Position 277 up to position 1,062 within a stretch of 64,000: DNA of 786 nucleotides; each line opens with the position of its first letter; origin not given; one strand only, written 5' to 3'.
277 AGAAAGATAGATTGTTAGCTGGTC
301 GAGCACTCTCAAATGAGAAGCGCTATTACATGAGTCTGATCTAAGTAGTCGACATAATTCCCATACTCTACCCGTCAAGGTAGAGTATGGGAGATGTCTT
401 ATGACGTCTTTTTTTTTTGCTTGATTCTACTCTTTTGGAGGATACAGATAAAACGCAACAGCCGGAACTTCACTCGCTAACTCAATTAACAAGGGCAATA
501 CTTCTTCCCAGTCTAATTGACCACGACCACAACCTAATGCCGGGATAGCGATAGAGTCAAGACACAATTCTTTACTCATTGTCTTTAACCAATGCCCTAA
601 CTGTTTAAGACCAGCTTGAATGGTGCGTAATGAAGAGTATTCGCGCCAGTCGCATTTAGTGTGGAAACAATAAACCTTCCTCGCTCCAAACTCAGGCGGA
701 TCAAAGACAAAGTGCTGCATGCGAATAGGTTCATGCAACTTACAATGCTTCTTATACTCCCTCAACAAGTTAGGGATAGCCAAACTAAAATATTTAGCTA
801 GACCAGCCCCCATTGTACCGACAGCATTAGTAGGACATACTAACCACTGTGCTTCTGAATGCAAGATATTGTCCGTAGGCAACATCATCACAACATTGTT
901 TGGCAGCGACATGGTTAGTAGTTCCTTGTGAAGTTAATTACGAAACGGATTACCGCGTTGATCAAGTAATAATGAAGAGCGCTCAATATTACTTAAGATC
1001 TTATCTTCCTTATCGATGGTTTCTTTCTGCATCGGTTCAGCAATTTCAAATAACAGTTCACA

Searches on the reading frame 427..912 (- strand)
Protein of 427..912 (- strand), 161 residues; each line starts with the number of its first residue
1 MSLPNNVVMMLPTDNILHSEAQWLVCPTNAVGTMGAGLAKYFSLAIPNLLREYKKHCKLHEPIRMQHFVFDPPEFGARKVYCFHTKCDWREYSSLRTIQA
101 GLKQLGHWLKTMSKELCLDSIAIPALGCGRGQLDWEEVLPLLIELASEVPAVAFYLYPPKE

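Call 55: find_encoding_contigs(protein=window:427-912:-, flank=10000, max_places=1)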
Protein window:427-912:- (161 aa): 5 contigs read that carry it; 1 place shown.
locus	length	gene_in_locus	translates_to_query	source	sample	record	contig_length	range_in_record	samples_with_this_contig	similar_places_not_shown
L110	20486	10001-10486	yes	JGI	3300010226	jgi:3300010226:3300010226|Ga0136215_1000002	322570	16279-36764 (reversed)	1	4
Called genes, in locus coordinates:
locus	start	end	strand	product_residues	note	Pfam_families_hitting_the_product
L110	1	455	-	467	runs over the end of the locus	-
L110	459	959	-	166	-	-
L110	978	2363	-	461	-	-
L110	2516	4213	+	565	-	-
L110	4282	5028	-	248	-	-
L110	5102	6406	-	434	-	-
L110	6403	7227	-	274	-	-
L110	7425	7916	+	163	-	-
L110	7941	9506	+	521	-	-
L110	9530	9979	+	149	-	-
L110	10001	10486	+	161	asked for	PF01661:Macro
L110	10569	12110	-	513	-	PF04851:ResIII (weak)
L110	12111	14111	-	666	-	-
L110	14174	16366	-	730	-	PF00562:RNA_pol_Rpb2_6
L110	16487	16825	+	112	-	-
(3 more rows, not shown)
